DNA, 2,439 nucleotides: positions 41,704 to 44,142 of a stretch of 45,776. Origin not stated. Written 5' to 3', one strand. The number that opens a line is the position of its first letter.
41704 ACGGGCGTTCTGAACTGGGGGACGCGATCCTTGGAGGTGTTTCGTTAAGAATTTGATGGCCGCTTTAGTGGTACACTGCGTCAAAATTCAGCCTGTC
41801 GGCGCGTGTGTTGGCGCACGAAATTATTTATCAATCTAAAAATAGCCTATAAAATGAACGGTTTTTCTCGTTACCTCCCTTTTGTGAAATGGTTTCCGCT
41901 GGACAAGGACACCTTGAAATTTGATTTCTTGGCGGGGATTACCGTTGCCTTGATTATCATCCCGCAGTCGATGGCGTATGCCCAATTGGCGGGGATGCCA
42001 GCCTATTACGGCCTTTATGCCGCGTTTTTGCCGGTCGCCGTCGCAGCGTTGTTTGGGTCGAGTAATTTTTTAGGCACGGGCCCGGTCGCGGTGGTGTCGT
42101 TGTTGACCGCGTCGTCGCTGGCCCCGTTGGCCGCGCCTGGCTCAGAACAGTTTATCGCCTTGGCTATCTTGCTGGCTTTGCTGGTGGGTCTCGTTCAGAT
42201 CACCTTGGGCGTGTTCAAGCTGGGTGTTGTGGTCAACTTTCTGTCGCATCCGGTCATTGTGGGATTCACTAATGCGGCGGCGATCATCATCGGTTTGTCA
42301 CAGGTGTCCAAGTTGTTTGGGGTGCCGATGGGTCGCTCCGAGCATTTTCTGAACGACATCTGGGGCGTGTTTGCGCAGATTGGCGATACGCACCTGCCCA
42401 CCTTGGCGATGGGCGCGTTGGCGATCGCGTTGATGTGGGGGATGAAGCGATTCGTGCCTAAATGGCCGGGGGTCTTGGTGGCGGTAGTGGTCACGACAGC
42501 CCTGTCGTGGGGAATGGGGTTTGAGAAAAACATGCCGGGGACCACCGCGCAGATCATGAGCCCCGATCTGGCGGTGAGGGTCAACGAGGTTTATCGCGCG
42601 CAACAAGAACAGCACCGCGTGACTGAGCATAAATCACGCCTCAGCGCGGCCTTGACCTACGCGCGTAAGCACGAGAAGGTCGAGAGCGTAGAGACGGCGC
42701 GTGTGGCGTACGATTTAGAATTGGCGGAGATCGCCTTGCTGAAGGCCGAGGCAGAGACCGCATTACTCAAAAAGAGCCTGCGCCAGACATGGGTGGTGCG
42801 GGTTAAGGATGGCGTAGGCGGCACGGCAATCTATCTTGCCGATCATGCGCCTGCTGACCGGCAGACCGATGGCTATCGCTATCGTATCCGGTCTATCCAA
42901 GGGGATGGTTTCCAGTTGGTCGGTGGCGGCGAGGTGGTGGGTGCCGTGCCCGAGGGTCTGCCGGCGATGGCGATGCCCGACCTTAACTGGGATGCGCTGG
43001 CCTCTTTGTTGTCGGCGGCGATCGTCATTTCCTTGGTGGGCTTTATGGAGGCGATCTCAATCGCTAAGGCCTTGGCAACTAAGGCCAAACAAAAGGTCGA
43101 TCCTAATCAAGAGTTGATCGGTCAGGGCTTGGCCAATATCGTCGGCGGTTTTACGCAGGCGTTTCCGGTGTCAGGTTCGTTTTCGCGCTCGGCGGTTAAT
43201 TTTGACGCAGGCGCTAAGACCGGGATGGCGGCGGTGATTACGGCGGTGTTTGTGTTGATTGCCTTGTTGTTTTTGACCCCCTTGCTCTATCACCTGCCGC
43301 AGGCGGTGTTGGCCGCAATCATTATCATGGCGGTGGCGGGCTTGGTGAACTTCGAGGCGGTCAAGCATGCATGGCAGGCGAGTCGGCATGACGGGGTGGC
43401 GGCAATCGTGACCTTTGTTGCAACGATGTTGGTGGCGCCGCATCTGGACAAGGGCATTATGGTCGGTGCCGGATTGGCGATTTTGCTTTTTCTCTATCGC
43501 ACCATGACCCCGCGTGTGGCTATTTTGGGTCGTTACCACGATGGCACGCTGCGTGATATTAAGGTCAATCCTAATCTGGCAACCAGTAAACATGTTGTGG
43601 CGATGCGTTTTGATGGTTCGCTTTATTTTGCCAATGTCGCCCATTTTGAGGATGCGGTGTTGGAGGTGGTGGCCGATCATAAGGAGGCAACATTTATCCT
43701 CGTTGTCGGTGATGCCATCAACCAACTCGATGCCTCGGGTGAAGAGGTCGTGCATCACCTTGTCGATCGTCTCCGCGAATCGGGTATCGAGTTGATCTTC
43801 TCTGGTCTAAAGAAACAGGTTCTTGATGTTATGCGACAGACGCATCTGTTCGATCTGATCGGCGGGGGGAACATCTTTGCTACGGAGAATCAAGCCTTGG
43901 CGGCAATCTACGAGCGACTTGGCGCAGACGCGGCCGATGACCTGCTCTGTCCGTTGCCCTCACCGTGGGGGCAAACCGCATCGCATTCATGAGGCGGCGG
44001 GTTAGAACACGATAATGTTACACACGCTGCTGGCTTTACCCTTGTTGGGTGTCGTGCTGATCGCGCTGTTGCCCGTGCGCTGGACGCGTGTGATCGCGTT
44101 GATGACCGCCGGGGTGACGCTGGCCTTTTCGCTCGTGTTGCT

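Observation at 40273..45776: Composite candidate operon: USP, CsoSCA-like protein, insertion-bearing SulP, DabB, DabA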

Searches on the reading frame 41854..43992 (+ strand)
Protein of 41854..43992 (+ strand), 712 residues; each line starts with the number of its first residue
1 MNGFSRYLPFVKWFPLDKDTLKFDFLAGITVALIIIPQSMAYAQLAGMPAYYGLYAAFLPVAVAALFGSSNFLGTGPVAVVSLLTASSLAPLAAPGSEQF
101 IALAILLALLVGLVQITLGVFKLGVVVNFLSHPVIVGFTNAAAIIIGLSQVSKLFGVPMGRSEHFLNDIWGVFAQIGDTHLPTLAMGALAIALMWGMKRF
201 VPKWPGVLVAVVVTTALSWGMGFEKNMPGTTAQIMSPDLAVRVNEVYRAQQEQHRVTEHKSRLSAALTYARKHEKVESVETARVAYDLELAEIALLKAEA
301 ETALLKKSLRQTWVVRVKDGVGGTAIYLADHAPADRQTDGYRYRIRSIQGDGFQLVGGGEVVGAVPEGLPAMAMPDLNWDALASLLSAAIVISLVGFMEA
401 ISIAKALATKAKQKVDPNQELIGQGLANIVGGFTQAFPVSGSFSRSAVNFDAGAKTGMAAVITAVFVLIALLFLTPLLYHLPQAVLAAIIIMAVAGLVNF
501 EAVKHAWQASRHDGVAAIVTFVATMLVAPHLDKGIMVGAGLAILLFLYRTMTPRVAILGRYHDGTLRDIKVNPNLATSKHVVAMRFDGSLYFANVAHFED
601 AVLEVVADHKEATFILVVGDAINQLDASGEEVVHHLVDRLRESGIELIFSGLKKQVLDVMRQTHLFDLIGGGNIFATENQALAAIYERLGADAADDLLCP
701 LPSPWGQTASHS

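Call 7: search_protein_families(library=pfam, proteins=[window:41854-43992:+], max_evalue=0.01)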
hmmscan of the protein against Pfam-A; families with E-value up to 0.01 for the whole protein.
window:41854-43992:+ (712 aa): 5 families
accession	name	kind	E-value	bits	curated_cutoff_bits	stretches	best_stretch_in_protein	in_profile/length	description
PF00916.26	Sulfate_transp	-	4e-106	355.4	23.2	2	360-520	219-380/380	Sulfate permease family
PF01740.26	STAS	-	5.7e-16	58.7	22.6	1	573-681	2-106/106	STAS domain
PF16983.11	MFS_MOT1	-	6.2e-05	23.7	30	1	406-493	18-107/111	Molybdate transporter of MFS superfamily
PF03228.19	Adeno_VII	-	0.0078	17.2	21.2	0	217-264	11-58/142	Adenoviral core protein VII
PF13466.11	STAS_2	-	0.0089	16.6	29.2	0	585-663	2-77/80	STAS domain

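Call 8: search_protein_families(library=ncbifam, proteins=[window:41854-43992:+], max_evalue=0.01)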
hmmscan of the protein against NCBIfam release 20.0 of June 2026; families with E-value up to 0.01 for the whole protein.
window:41854-43992:+ (712 aa): 4 families
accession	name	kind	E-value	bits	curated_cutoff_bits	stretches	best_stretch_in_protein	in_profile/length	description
TIGR00815.1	sulP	subfamily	1.9e-130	436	380.45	2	359-677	236-561/565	sulfate permease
NF008660.1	PRK11660.1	equivalog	3.4e-65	220.5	614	2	376-685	272-565/572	C4-dicarboxylic acid transporter DauA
NF050096.1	BicarbTportBicA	equivalog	4.1e-38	131.2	880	2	362-542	222-400/547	bicarbonate transporter BicA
TIGR00377.1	ant_ant_sig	superfamily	8.6e-07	28.8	53.45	1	575-669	7-100/108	anti-sigma factor antagonist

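Call 43: find_homologous_proteins(query=window:41854-43992:+, max_evalue=1e-20)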
Query window:41854-43992:+ (712 aa): 8000 proteins with E <= 1e-20 among 8000 candidates; the best 120 are listed.
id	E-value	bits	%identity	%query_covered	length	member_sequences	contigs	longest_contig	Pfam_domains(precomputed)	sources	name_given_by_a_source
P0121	0.0e+0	1316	100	85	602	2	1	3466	PF01740.27,PF00916.27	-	-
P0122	0.0e+0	1290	85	99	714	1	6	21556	PF01740.27,PF00916.27,PF13466.13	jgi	jgi:sulfate permease, SulP family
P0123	0.0e+0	1142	76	98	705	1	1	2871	PF01740.27,PF00916.27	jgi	jgi:sulfate permease, SulP family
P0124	0.0e+0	1136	75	99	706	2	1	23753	PF01740.27,PF00916.27,PF13466.13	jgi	jgi:SulP family sulfate permease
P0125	0.0e+0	1136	75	98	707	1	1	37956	PF01740.27,PF00916.27,PF13466.13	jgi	jgi:SulP family sulfate permease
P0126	0.0e+0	1133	75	99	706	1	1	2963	PF01740.27,PF00916.27,PF13466.13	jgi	-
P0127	0.0e+0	1130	75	98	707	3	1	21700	PF01740.27,PF00916.27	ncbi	-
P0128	0.0e+0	1126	75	98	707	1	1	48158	PF01740.27,PF00916.27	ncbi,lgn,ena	-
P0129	0.0e+0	1123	74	99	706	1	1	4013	PF01740.27,PF00916.27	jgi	jgi:SulP family sulfate permease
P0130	0.0e+0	1120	74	98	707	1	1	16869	PF01740.27,PF00916.27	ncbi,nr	ncbi:MAG: STAS domain-containing protein [Thiobacillus sp.]|nr:STAS domain-containing protein [Thiob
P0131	0.0e+0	1119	73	98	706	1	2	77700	PF01740.27,PF00916.27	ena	-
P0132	0.0e+0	1118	74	98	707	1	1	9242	PF01740.27,PF00916.27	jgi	-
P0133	0.0e+0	1116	74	99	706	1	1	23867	PF01740.27,PF00916.27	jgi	jgi:SulP family sulfate permease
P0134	0.0e+0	1112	74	98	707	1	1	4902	PF01740.27,PF00916.27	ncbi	-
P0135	0.0e+0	1108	74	98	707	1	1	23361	PF01740.27,PF00916.27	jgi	jgi:SulP family sulfate permease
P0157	0.0e+0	1078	71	99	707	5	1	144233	PF01740.27,PF00916.27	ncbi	ncbi:MAG: SulP family inorganic anion transporter [Pseudomonadota bacterium]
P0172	0.0e+0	1050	71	98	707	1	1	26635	PF01740.27,PF00916.27,PF13466.13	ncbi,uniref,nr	ncbi:SulP family inorganic anion transporter [Thiobacillus denitrificans]|uniref:DNA repair protein 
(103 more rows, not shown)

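Call 48: find_encoding_contigs(protein=P0122, flank=10000, max_places=2)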
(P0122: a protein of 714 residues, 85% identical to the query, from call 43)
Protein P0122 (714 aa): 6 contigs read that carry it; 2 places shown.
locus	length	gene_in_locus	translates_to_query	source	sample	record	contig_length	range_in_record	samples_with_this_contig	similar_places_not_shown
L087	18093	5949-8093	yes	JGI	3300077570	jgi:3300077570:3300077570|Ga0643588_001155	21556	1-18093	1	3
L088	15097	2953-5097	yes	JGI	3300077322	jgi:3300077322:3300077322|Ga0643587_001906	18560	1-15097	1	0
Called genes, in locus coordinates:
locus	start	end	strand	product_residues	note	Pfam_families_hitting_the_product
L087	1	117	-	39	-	?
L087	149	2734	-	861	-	PF00916:Sulfate_transp, PF01740:STAS, PF00582:Usp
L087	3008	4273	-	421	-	-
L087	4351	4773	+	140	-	PF00582:Usp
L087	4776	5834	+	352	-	PF20686:CsoSCA_cat (faint)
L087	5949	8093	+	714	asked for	PF00916:Sulfate_transp, PF01740:STAS, PF13466:STAS_2 (weak)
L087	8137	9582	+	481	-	PF00361:Proton_antipo_M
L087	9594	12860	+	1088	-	PF10070:DabA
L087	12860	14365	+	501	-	PF00662:Proton_antipo_N, PF00361:Proton_antipo_M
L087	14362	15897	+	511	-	PF00361:Proton_antipo_M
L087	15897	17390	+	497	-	PF00361:Proton_antipo_M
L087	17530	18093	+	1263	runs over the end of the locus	PF12447:DUF3683, PF01565:FAD_binding_4, PF02913:FAD-oxidase_C, PF13183:Fer4_8, PF02754:CCG (faint), PF11880:DUF3400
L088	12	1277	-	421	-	-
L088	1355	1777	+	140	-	PF00582:Usp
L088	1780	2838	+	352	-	PF20686:CsoSCA_cat (faint)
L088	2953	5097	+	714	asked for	PF00916:Sulfate_transp, PF01740:STAS, PF13466:STAS_2 (weak)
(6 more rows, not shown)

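Call 49: search_solved_structures(query=L087:9594-12860:+, max_evalue=0.001, show_alignments=1)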
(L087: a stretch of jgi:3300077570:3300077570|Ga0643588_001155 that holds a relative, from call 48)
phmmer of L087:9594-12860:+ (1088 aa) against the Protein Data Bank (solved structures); distinct sequences matched with E-value up to 0.001: 1.
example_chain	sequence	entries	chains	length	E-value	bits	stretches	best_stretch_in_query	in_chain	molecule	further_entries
9rd0_A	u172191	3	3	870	1.4e-62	215.1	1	518-1031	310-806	Probable inorganic carbon transporter subunit DabA2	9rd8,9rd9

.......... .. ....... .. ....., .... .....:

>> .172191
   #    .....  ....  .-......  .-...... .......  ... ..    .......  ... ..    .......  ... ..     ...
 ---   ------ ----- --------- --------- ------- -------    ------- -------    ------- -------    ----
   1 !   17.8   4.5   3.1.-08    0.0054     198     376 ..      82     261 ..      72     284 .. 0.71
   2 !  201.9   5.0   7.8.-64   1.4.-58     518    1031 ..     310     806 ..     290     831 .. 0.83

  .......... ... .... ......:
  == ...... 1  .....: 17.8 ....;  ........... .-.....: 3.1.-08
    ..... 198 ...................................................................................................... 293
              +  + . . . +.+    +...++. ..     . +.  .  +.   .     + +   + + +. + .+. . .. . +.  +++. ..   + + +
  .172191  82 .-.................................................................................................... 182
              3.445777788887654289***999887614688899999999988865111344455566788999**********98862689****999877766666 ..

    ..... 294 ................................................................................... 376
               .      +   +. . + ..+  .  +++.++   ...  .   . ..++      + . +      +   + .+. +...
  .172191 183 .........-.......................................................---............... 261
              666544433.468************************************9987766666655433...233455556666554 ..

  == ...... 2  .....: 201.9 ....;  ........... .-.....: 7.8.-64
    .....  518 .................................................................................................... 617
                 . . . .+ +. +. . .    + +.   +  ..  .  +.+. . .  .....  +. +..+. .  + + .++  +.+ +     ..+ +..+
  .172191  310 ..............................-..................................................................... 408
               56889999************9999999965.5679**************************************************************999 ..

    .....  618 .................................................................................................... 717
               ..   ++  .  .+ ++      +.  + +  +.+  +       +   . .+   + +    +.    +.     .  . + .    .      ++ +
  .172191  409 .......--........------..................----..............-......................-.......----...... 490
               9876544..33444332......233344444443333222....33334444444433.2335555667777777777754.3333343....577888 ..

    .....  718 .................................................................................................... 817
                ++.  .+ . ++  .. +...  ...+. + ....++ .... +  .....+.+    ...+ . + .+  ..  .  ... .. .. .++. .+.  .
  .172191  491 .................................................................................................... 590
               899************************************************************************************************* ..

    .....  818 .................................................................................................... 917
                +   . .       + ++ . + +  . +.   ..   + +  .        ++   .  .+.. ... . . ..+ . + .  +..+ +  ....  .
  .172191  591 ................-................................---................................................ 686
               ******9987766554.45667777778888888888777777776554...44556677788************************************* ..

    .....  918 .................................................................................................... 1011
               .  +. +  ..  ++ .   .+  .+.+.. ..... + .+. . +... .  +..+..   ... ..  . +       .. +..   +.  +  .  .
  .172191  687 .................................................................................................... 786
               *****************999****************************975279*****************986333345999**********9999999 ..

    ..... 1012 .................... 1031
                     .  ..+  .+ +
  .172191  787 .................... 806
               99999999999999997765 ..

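Call 64: predict_structure(alignment_id=A3)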
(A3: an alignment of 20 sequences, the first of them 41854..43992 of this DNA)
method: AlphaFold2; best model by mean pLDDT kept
length: 712 residues; sequences in the alignment: 20
mean_pLDDT: 53.7   pTM: 0.30
mean pLDDT of the five models: 53.7, 52.3, 51.0, 50.0, 47.2
residues with pLDDT >= 90: 5; 70-90: 201; 50-70: 130; < 50: 376
segments of 3 or more residues with pLDDT < 50: 1-37, 39-82, 84-102, 116-183, 219-225, 358-377, 395-553, 701-712
pLDDT, mean of each block of 10 residues (from residue 1): 34 34 42 48 43 45 38 41 46 38 51 49 37 39 44 38 40 42 54 58 53 53 55 82 84 81 83 76 89 83 78 75 73 72 69 56 29 42 52 48 39 33 34 27 24 33 41 34 34 32 35 39 41 38 36 60 70 70 70 61 75 80 62 76 81 76 76 79 78 59 34 31
secondary structure, 60 per line:
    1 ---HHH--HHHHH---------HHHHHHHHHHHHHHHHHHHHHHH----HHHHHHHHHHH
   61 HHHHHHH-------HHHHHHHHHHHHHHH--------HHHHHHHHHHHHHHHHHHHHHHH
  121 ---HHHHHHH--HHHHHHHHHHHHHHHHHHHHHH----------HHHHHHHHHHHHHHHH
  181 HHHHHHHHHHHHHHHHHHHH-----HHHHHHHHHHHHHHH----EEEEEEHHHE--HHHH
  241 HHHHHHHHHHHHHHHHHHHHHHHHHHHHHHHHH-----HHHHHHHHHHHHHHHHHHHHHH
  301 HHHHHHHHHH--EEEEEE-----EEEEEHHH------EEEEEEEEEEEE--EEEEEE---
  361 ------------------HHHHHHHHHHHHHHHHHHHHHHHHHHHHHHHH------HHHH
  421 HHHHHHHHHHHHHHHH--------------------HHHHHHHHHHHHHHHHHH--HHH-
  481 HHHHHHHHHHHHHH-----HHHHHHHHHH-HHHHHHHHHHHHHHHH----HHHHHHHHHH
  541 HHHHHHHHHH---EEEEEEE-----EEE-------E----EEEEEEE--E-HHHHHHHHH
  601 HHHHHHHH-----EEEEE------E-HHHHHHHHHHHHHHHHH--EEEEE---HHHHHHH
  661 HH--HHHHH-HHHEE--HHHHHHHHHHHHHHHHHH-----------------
elements in order (helices of 4 or more, strands of 3 or more residues): H9-13 H23-45 H50-67 H75-89 H98-120 H124-130 H133-154 H165-200 H206-220 E225-230 H237-273 H279-310 E313-318 E324-328 E338-349 E352-357 H379-410 H417-436 H457-474 H481-494 H500-509 H511-526 H531-550 E554-560 E566-568 E581-587 H592-608 E614-618 H627-643 E646-650 H654-662 H665-669 H678-695

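Call 67: fold_search(model_id=the predicted structure, library=pdb)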
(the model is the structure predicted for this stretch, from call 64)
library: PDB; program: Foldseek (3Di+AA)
matches with E <= 10: 504; with E <= 0.001: 42
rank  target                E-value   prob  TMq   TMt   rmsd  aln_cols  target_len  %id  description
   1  7lhv_A                1.1e-15  1.00  0.26  0.30  21.4       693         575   28  Structure of Arabidopsis thaliana sulfate transporter AtSULTR4;1 (released 2021-08-11)
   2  7v73                  3.5e-15  1.00  0.25  0.28  21.8       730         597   28  Thermostabilized human prestin in complex with chloride (released 2022-08-31)
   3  7v75                  5.2e-15  1.00  0.24  0.27  22.1       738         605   28  Thermostabilized human prestin in complex with salicylate (released 2022-08-31)
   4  8opq_A                3.0e-14  1.00  0.25  0.27  22.0       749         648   25  Structure of Human Solute Carrier 26 family member A6 (SLC26A6) anion transporter in an inward-facing state (released 2023-05-17)
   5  9u9f_A                2.7e-13  1.00  0.29  0.35  19.7       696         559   21  Cryo-EM structure of Oryza sativa phosphate transporter SPDT (released 2025-10-22)
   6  8sgw_C                5.6e-12  1.00  0.24  0.27  21.6       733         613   20  Pendrin in complex with chloride (released 2024-02-07)
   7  7wk1_A                6.4e-12  1.00  0.25  0.26  22.9       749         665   21  Mouse Pendrin bound chloride in inward state (released 2023-04-12)
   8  9ias_A                6.7e-12  1.00  0.23  0.29  22.2       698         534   25  Sulfate transporter SLC26A11 in nanodiscs with nanobody Nb4 (released 2026-03-04)
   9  8uc1_A                7.7e-12  1.00  0.23  0.24  22.0       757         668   22  Cryo-EM structure of dolphin Prestin in low Cl buffer (released 2023-12-13)
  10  7sun_A                1.1e-11  1.00  0.21  0.21  22.7       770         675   22  Atomic model of prestin from gerbil (Meriones unguiculatus) (released 2022-01-12)
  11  9iar_A                1.5e-11  1.00  0.23  0.28  23.4       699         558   25  Sulfate transporter SLC26A11 in nanodiscs with nanobody Nb11 (released 2026-03-04)
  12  8tnw_A                2.3e-11  1.00  0.25  0.28  21.8       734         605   19  Substrate Binding Plasticity Revealed by Cryo-EM Structures of SLC26A2 (released 2024-05-22)
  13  7lgu_A                2.3e-11  1.00  0.21  0.22  22.6       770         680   22  Structure of human prestin in the presence of NaCl (released 2021-08-25)
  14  8tnx_A                4.3e-11  1.00  0.25  0.30  22.5       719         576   19  Substrate Binding Plasticity Revealed by Cryo-EM Structures of SLC26A2 (released 2024-05-22)
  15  7s9b_A                5.1e-11  1.00  0.23  0.24  22.4       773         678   21  Cryo-EM Structure of dolphin Prestin: Sensor Down I (Expanded) state (released 2021-11-03)
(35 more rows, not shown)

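Call 72: find_encoding_contigs(protein=P0172, flank=10000, max_places=1)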
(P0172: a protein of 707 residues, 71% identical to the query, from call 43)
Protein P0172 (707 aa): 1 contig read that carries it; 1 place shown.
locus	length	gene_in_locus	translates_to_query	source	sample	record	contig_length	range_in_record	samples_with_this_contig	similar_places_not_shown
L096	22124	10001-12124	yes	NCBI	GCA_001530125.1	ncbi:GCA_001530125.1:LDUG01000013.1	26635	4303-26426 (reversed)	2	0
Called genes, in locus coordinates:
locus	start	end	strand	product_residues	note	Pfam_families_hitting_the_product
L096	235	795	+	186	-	PF25087:GMPPB_C (faint), PF25084:LbH_EIF2B (weak), PF00132:Hexapep (weak)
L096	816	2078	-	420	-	PF00512:HisKA, PF02518:HATPase_c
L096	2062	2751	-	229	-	PF00072:Response_reg, PF00486:Trans_reg_C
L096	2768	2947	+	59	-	-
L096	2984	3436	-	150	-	PF00582:Usp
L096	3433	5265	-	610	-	PF00916:Sulfate_transp, PF01740:STAS, PF13466:STAS_2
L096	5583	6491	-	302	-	-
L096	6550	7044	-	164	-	-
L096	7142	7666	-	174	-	-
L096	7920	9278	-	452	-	PF00072:Response_reg, PF00158:Sigma54_activat, PF14532:Sigma54_activ_2, PF07728:AAA_5, PF25601:AAA_lid_14, PF02954:HTH_8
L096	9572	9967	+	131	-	-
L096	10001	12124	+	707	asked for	PF00916:Sulfate_transp, PF01740:STAS, PF13466:STAS_2 (weak)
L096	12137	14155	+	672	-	PF00662:Proton_antipo_N (faint), PF00361:Proton_antipo_M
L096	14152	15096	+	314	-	PF00146:NADHdh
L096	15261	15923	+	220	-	-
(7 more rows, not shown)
